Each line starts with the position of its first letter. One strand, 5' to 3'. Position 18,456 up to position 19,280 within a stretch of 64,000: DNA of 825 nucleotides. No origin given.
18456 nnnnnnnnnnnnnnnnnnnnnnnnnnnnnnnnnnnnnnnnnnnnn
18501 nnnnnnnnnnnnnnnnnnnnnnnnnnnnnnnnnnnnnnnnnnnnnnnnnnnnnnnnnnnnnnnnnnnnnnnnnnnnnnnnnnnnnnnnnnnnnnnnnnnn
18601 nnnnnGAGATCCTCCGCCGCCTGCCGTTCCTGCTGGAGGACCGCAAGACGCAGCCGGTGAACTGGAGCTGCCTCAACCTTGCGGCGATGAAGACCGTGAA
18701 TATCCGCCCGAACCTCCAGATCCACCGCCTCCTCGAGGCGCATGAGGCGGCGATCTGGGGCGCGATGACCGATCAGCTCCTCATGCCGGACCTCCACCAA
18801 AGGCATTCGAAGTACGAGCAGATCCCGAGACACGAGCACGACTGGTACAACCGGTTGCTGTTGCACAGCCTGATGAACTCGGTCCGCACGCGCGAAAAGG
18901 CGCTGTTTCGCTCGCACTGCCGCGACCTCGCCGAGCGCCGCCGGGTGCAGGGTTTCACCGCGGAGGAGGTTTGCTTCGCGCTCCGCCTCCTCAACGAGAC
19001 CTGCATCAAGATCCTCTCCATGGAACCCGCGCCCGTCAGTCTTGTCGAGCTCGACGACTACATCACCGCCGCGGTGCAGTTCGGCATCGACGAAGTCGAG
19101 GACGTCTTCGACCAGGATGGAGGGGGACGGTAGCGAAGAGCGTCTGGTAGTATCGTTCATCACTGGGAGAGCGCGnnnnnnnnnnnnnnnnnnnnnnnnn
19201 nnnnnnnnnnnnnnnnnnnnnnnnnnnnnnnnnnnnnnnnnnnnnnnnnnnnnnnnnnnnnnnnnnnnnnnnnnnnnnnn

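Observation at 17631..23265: Mirror-image pair of SDR-plus-helical-domain paralogues bracketing a response regulator and a Cache histidine kinase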

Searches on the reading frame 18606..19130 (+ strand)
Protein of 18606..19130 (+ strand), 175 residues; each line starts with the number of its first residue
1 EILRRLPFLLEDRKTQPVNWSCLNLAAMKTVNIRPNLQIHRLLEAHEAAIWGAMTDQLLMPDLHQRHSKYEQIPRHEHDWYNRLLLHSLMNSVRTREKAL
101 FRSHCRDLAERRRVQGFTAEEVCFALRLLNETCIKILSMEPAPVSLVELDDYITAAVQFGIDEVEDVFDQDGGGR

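Call 46: search_protein_families(library=pfam, alignment_id=A3, max_evalue=0.1)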
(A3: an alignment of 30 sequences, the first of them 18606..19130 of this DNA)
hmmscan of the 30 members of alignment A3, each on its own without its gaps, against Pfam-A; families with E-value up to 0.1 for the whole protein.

A. member 1, window:18606-19130:+ (175 aa): 2 families
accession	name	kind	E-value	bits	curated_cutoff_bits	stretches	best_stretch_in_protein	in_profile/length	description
PF14361.12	RsbRD_N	-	0.0028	18.8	24.3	1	40-133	2-99/104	RsbT co-antagonist protein rsbRD N-terminal domain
PF23159.1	WH_Rok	-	0.093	13.3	27.6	0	130-159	2-31/58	Repressor Rok winged helix domain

B. families by the number of members that match (of 30 scanned): 9 families
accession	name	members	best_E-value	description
PF14361.12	RsbRD_N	8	0.00056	RsbT co-antagonist protein rsbRD N-terminal domain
PF07221.17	GlcNAc_2-epim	1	0.0032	N-acylglucosamine 2-epimerase (GlcNAc 2-epimerase)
PF06955.19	XET_C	1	0.004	Xyloglucan endo-transglycosylase (XET) C-terminus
PF22952.2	KH_11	1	0.0064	Eukaryotic type KH-domain (KH-domain type I)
PF23757.1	TPR_HPS5_insect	1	0.02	Insect HPS5 TPR domain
PF06569.16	DUF1128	1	0.024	Protein of unknown function (DUF1128)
PF20325.3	DUF6620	1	0.039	Family of unknown function (DUF6620)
PF21476.4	PF0610-like_N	1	0.074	PF0610-like, N-terminal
PF23159.1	WH_Rok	1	0.093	Repressor Rok winged helix domain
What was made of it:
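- Closest known: Globin-coupled sensors. Same: RsbRD_N profile similarity covers positions 2-99 of 104 (call 46).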

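Call 48: predict_structure(alignment_id=A3)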
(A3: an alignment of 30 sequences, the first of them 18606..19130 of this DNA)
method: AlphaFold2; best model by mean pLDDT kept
length: 175 residues; sequences in the alignment: 30
mean_pLDDT: 83.5   pTM: 0.74
mean pLDDT of the five models: 83.5, 83.6, 83.0, 82.1, 80.9
residues with pLDDT >= 90: 101; 70-90: 37; 50-70: 30; < 50: 7
segments of 3 or more residues with pLDDT < 50: 1-4, 173-175
pLDDT, mean of each block of 10 residues (from residue 1): 50 69 66 83 94 88 67 89 95 94 95 91 93 92 82 95 93 50
secondary structure, 60 per line:
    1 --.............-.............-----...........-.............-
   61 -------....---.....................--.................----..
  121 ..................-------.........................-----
elements in order: H3-15 H17-29 H35-45 H47-59 H68-71 H75-95 H98-114 H119-138 H146-170

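Call 51: fold_search(model_id=the predicted structure, library=pdb)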
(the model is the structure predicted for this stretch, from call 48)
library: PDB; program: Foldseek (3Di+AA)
matches with E <= 10: 919; with E <= 0.001: 0
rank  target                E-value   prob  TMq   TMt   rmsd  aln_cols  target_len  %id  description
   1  7ext_C1               9.6e-03  1.00  0.60  0.61  10.2       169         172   14  Cryo-EM structure of cyanobacterial phycobilisome from Synechococcus sp. PCC 7002 (released 2021-10-06)
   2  4h0m_B                1.1e-02  1.00  0.57  0.58   7.4       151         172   12  X-Ray Crystal Structure of Phycocyanin from Synechococcus elongatus sp. PCC 7942 (released 2013-03-06)
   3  4xxi_A                1.4e-02  1.00  0.52  0.61   6.7       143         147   13  Crystal structure of the Bilin-binding domain of phycobilisome core-membrane linker ApcE (released 2015-12-16)
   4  4zvb_A                1.7e-02  1.00  0.56  0.64   5.2       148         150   11  Crystal structure of globin domain of the E. coli DosC - form II (ferrous) (released 2015-11-11)
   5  6y3d_BBB              1.9e-02  1.00  0.60  0.61   5.9       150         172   15  X-ray structure of thermophilic C-phycocyanin from Galdiera phlegrea (released 2020-12-30)
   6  4xxi_B                2.0e-02  1.00  0.56  0.66   8.5       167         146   11  Crystal structure of the Bilin-binding domain of phycobilisome core-membrane linker ApcE (released 2015-12-16)
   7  4uiq_B                2.0e-02  1.00  0.56  0.63   5.0       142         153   13  Isolated globin domain of the Bordetella pertussis globin-coupled sensor with a heme at the dimer interface (released 2016-04-13)
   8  5ook_B                2.1e-02  1.00  0.61  0.61  10.9       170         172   12  Structure of A. marina Phycocyanin contains overlapping isoforms (released 2018-06-20)
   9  7f86_C                2.2e-02  1.00  0.51  0.49   8.9       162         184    9  Crystal structure of Phycoerythrin from Halomicronema Sp. R31DM (released 2022-04-13)
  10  1ha7_B                2.3e-02  1.00  0.60  0.61   6.7       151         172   12  STRUCTURE OF A LIGHT-HARVESTING PHYCOBILIPROTEIN, C-PHYCOCYANIN FROM SPIRULINA PLATENSIS AT 2.2A RESOLUTION (released 2002-03-28)
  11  6i2z_A                2.3e-02  1.00  0.54  0.60   4.9       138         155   14  Isolated globin domain of the Bordetella pertussis globin-coupled sensor (released 2019-10-16)
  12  6m9a_C                2.7e-02  1.00  0.57  0.63   5.5       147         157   12  Bordetella pertussis globin coupled sensor regulatory domain (BpeGReg) (released 2018-11-14)
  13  8wql_c2               2.7e-02  1.00  0.56  0.57  11.1       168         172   12  In situ PBS-PSII supercomplex from cyanobacterial Spirulina platensis (released 2024-07-31)
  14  4xxk_A                3.0e-02  1.00  0.51  0.59   4.3       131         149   14  Crystal structure of the Semet-derivative of the Bilin-binding domain of phycobilisome core-membrane linker ApcE (released 2015-12-16)
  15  6m9a_A                3.0e-02  1.00  0.57  0.64   5.4       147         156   12  Bordetella pertussis globin coupled sensor regulatory domain (BpeGReg) (released 2018-11-14)
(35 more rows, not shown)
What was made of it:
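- On Globin-coupled sensor (haem globin): E about 1e-2, TM 0.45 to 0.67 (call 51).
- Closest known: Globin-coupled sensors. Same: The globin domains of DosC and BpeGReg are among the top Foldseek hits (call 51).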

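Call 52: search_protein_representatives(alignment_id=A3)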
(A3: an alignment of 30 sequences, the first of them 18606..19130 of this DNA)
Query: 30 sequences, 209 profile positions. Proteins with E-value up to 0.001 (for the whole library): 427; up to 1e-10: 229; up to 1e-30: 108. The best 150 are listed.
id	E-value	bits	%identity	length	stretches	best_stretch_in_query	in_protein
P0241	1.5e-113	393.9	-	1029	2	1-180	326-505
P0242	9.5e-74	263.8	-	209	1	2-209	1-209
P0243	6.5e-70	251.3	-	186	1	2-181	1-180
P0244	1.9e-69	249.8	-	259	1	1-184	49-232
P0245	4.6e-67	242.0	-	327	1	1-209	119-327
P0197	4.8e-67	241.9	-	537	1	2-209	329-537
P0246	1.1e-62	227.6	-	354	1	1-189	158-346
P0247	4.1e-62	225.8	-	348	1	1-209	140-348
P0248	6.8e-61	221.8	-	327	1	2-178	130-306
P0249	1.3e-60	221.0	-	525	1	3-188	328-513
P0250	6.6e-60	218.6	-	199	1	9-209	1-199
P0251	1.0e-59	218.0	-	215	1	2-176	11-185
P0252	1.2e-59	217.8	-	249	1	2-177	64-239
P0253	2.4e-59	216.8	-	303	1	1-209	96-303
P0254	7.5e-59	215.2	-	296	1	2-183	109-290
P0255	1.3e-58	214.3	-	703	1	2-209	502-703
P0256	9.8e-58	211.5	-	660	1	2-176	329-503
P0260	1.1e-54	201.6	-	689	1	1-181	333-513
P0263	5.6e-54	199.2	-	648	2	3-182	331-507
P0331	1.3e-33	132.7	-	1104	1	1-178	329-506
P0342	1.1e-31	126.4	-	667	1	1-181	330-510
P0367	1.6e-26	109.6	-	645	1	2-179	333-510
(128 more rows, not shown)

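Call 55: search_protein_families(library=pfam, proteins=[P0331, P0342, P0256, P0367, P0260, P0255, P0263], max_evalue=0.001)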
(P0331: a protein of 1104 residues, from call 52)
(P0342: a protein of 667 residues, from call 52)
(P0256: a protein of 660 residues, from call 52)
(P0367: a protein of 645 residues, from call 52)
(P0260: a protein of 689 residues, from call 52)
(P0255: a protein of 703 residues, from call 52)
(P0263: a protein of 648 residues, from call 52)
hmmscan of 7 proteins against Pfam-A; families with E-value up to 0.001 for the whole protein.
P0331 (1104 aa): 20 families
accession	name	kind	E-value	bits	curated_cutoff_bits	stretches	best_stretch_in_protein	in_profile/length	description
PF02906.19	Fe_hyd_lg_C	-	7.9e-90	301.2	22.1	1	735-1038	1-245/245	Iron only hydrogenase large subunit, C-terminal domain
PF01370.27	Epimerase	-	1.3e-29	103.7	20.9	1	8-231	1-228/240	NAD dependent epimerase/dehydratase family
PF13510.11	Fer2_4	-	2.5e-18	66.3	22.8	1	513-587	4-81/82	2Fe-2S iron-sulfur cluster binding domain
PF02256.22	Fe_hyd_SSU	-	6.4e-17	61.8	24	1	1047-1101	2-56/56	Iron hydrogenase small subunit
PF10588.14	NADH-G_4Fe-4S_3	-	2.7e-14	52.8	27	1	594-629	1-36/40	NADH-ubiquinone oxidoreductase-G iron-sulfur binding region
PF07993.18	NAD_binding_4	-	3.2e-13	49.9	20.1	1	75-179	88-209/258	Male sterility protein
PF16363.11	GDP_Man_Dehyd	-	5.2e-13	49.6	27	1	9-172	1-176/332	GDP-mannose 4,6 dehydratase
PF01073.25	3Beta_HSD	-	4e-12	46.2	22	1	9-162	1-159/280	3-beta hydroxysteroid dehydrogenase/isomerase family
PF22117.2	Fer4_Nqo3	-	4.8e-12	46.3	27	1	650-717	2-66/67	NADH-quinone oxidoreductase subunit 3, ferredoxin-like domain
PF13460.12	NAD_binding_10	-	6.2e-11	42.9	27.2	1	12-176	1-145/184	NAD(P)H-binding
PF13237.11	Fer4_10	-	4e-07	30.3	25.5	0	652-670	2-21/53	4Fe-4S dicluster domain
PF04321.23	RmlD_sub_bind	-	4.1e-07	29.8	27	1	8-180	3-154/287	RmlD substrate binding domain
PF12838.12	Fer4_7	-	3.9e-06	27.7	27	1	658-716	1-52/52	4Fe-4S dicluster domain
PF13187.11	Fer4_9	-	1.6e-05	25.3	27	1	658-716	1-51/52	4Fe-4S dicluster domain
PF02719.21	Polysacc_synt_2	-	2.8e-05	23.9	20.2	1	8-124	1-128/293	Polysaccharide biosynthesis protein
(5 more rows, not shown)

P0342 (667 aa): 10 families
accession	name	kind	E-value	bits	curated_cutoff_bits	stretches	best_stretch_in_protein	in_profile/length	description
PF01370.27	Epimerase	-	9.8e-26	91.1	20.9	1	10-240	1-235/240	NAD dependent epimerase/dehydratase family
PF16363.11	GDP_Man_Dehyd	-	2e-15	57.6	27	1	11-170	1-172/332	GDP-mannose 4,6 dehydratase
PF00072.30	Response_reg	-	1e-14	55.1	30.2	1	535-615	1-78/111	Response regulator receiver domain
PF01073.25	3Beta_HSD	-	6.2e-14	52.1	22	1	11-164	1-159/280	3-beta hydroxysteroid dehydrogenase/isomerase family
PF07993.18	NAD_binding_4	-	1.8e-13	50.7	20.1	1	13-181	2-209/258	Male sterility protein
PF04321.23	RmlD_sub_bind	-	1.5e-10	41.1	27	1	10-197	3-164/287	RmlD substrate binding domain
PF13460.12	NAD_binding_10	-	1.3e-09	38.6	27.2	1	14-176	1-143/184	NAD(P)H-binding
PF02719.21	Polysacc_synt_2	-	1.7e-05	24.6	20.2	1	10-126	1-128/293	Polysaccharide biosynthesis protein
PF08659.16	KR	-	3.1e-05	24.4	22.6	1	10-128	3-138/180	KR domain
PF05368.20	NmrA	-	0.00052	20.1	27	0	10-130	5-111/298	NmrA-like family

P0256 (660 aa): 7 families
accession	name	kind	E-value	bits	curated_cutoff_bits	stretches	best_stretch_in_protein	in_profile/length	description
PF01370.27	Epimerase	-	1.4e-27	97.1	20.9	1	8-238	2-236/240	NAD dependent epimerase/dehydratase family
PF01073.25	3Beta_HSD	-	1.6e-11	44.2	22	1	8-159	1-157/280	3-beta hydroxysteroid dehydrogenase/isomerase family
PF07993.18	NAD_binding_4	-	1.1e-10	41.5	20.1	1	76-175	90-206/258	Male sterility protein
PF16363.11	GDP_Man_Dehyd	-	5.8e-10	39.6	27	1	9-167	2-172/332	GDP-mannose 4,6 dehydratase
PF00355.32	Rieske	-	1.3e-09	38.3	20.3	1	571-640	9-80/88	Rieske [2Fe-2S] domain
PF13460.12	NAD_binding_10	-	1.8e-08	34.9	27.2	1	11-176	1-146/184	NAD(P)H-binding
PF04321.23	RmlD_sub_bind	-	4.9e-08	32.8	27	1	6-179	2-154/287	RmlD substrate binding domain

P0367 (645 aa): 11 families
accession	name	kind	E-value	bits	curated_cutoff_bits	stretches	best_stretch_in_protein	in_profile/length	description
PF01370.27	Epimerase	-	6.4e-28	98.2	20.9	1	12-244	1-237/240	NAD dependent epimerase/dehydratase family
PF16363.11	GDP_Man_Dehyd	-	3.5e-17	63.3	27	1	14-176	2-176/332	GDP-mannose 4,6 dehydratase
PF07993.18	NAD_binding_4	-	9.2e-13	48.4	20.1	1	79-182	88-208/258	Male sterility protein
PF01073.25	3Beta_HSD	-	2.1e-12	47.1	22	1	14-163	2-156/280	3-beta hydroxysteroid dehydrogenase/isomerase family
PF04321.23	RmlD_sub_bind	-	1.6e-10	41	27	1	12-254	3-220/287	RmlD substrate binding domain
PF13460.12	NAD_binding_10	-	2e-07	31.5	27.2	1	16-164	1-131/184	NAD(P)H-binding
PF08659.16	KR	-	4.3e-06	27.2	22.6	1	12-129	3-137/180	KR domain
PF08448.16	PAS_4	-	5.5e-05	23.8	23.1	1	535-639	2-101/110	PAS fold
PF02719.21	Polysacc_synt_2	-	5.9e-05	22.8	20.2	1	12-127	1-127/293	Polysaccharide biosynthesis protein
PF00106.31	adh_short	-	7.3e-05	22.8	26.6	1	11-97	2-95/195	short chain dehydrogenase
PF00989.32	PAS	-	0.00066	20.1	22.6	0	529-637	2-107/113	PAS fold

P0260 (689 aa): 7 families
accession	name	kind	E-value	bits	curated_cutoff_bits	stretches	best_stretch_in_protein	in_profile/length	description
PF01370.27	Epimerase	-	2.4e-25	89.8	20.9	1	11-238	1-231/240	NAD dependent epimerase/dehydratase family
PF01073.25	3Beta_HSD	-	2.3e-14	53.5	22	1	12-165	1-158/280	3-beta hydroxysteroid dehydrogenase/isomerase family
PF16363.11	GDP_Man_Dehyd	-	1.1e-13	51.8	27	1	12-175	1-175/332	GDP-mannose 4,6 dehydratase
PF07993.18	NAD_binding_4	-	3.8e-10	39.8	20.1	1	78-180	87-206/258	Male sterility protein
PF04321.23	RmlD_sub_bind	-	8.2e-09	35.4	27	1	11-184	3-154/287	RmlD substrate binding domain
PF13460.12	NAD_binding_10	-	2.3e-06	28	27.2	1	15-166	1-133/184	NAD(P)H-binding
PF08659.16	KR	-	0.00034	21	22.6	0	52-132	54-140/180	KR domain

P0255 (703 aa): 8 families
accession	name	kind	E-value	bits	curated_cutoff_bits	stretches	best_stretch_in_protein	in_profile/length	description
PF01370.27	Epimerase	-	2.9e-25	89.5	20.9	1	181-412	1-236/240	NAD dependent epimerase/dehydratase family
PF07993.18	NAD_binding_4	-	1.9e-17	63.7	20.1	1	183-352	1-209/258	Male sterility protein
PF01073.25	3Beta_HSD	-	9.3e-15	54.8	22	1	183-335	2-159/280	3-beta hydroxysteroid dehydrogenase/isomerase family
PF04321.23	RmlD_sub_bind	-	4.7e-10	39.4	27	1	181-353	3-154/287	RmlD substrate binding domain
PF16363.11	GDP_Man_Dehyd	-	1.1e-08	35.4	27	1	183-340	2-171/332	GDP-mannose 4,6 dehydratase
PF13460.12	NAD_binding_10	-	9.1e-08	32.6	27.2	1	185-335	1-133/184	NAD(P)H-binding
PF02719.21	Polysacc_synt_2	-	2.3e-07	30.7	20.2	1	184-350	4-171/293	Polysaccharide biosynthesis protein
PF08659.16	KR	-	8.8e-05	22.9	22.6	1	182-301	4-140/180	KR domain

P0263 (648 aa): 8 families
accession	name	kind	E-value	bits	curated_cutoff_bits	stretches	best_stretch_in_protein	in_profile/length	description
PF01370.27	Epimerase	-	9.7e-26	91.1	20.9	1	9-234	1-230/240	NAD dependent epimerase/dehydratase family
PF16363.11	GDP_Man_Dehyd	-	1.3e-17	64.7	27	1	10-173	1-176/332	GDP-mannose 4,6 dehydratase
PF01073.25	3Beta_HSD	-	1.9e-16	60.3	22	1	10-180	1-183/280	3-beta hydroxysteroid dehydrogenase/isomerase family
PF07993.18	NAD_binding_4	-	5.7e-14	52.3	20.1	1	11-180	1-209/258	Male sterility protein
PF04321.23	RmlD_sub_bind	-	3.5e-11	43.1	27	1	9-181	3-154/287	RmlD substrate binding domain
PF13460.12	NAD_binding_10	-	1.2e-09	38.7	27.2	1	13-177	1-145/184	NAD(P)H-binding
PF02719.21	Polysacc_synt_2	-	1.5e-06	28.1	20.2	1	9-125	1-128/293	Polysaccharide biosynthesis protein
PF08659.16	KR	-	6e-06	26.7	22.6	1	9-127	3-138/180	KR domain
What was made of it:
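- Closest known: NmrA / HSCARG-type SDR-fold redox sensors. Same: A faint NmrA hit occurs on one member (call 55).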

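Call 56: list_cluster_members(proteins=[P0331, P0342, P0256, P0367, P0260, P0255])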
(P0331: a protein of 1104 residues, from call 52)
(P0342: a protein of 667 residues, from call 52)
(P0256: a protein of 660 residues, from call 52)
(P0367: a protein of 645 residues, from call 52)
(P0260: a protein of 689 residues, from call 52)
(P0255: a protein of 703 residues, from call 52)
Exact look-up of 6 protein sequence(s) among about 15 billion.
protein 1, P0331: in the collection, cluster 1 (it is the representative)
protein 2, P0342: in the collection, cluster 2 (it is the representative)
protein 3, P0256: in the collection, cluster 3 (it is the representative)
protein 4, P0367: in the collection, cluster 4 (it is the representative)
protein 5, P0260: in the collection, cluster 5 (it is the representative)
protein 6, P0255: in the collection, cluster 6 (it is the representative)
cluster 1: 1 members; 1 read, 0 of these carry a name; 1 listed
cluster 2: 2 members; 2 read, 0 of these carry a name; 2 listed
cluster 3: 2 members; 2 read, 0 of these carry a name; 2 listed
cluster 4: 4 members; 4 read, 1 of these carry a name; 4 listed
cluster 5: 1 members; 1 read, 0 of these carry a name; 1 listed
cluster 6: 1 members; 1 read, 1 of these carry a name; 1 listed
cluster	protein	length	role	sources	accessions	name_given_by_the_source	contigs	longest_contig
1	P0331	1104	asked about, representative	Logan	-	-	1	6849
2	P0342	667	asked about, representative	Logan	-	-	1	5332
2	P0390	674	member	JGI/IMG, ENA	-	-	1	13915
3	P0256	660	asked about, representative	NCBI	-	-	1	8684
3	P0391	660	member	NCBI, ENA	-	-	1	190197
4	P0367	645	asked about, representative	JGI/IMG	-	nucleoside-diphosphate-sugar epimerase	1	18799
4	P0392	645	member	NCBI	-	-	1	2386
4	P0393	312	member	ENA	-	-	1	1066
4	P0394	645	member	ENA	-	-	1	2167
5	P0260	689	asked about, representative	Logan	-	-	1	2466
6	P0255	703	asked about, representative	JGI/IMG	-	nucleoside-diphosphate-sugar epimerase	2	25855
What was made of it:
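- The memb142 fusions and the [FeFe]-hydrogenase fusion each rest on one or two metagenomic contigs (call 56) and could be gene-calling read-through.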

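Call 71: find_encoding_contigs(protein=P0331, flank=6000, max_places=1)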
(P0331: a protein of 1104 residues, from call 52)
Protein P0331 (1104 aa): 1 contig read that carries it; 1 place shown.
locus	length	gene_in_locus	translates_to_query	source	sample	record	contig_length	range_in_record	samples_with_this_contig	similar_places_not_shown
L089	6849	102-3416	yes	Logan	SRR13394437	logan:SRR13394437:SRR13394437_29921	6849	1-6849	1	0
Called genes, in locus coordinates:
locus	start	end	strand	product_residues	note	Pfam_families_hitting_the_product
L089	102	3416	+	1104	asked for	PF01073:3Beta_HSD, PF01370:Epimerase, PF13460:NAD_binding_10, PF16363:GDP_Man_Dehyd, PF07993:NAD_binding_4, PF13510:Fer2_4, PF10588:NADH-G_4Fe-4S_3, PF22117:Fer4_Nqo3, +7 more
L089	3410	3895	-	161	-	PF01750:HycI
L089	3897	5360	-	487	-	PF27537:HoxH, PF00374:NiFeSe_Hases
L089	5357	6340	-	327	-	PF01058:Oxidored_q6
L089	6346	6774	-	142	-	PF02662:FlpD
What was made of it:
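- In L089 the gene called as an SDR-globin/[FeFe]-hydrogenase fusion lies beside an Mvh-type [NiFe] hydrogenase (call 71).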

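Call 72: find_encoding_contigs(protein=P0390, flank=7000, max_places=1)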
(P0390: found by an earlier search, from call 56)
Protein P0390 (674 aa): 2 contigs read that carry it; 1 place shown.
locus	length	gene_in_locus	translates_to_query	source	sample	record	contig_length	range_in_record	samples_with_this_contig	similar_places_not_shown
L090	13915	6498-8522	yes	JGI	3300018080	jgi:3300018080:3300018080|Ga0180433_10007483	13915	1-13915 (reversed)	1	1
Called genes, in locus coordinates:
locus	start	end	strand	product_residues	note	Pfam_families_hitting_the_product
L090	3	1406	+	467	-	?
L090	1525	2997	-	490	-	PF01943:Polysacc_synt, PF13440:Polysacc_synt_3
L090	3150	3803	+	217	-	PF06414:Zeta_toxin (faint), PF00485:PRK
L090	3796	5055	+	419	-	PF00862:GT-B_Sucrose_synth, PF20706:GT4-conflict, PF13439:Glyco_transf_4, PF13579:Glyco_trans_4_4, PF00534:Glycos_transf_1, PF13692:Glyco_trans_1_4, PF13524:Glyco_trans_1_2 (weak)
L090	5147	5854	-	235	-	PF00027:cNMP_binding, PF13545:HTH_Crp_2, PF00325:Crp (weak)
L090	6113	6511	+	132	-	-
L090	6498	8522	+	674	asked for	PF01073:3Beta_HSD, PF01370:Epimerase, PF02719:Polysacc_synt_2 (faint), PF04321:RmlD_sub_bind, PF07993:NAD_binding_4, PF13460:NAD_binding_10, PF16363:GDP_Man_Dehyd, PF00072:Response_reg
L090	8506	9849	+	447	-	PF25323:6TM_PilS, PF02518:HATPase_c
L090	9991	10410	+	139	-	PF02566:OsmC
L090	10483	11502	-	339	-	PF02912:Phe_tRNA-synt_N, PF01409:tRNA-synt_2d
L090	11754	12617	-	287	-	PF00160:Pro_isomerase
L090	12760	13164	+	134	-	-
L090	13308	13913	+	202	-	?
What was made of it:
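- The REC fusion places the receiver on the SDR-globin protein itself (calls 55, 72).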
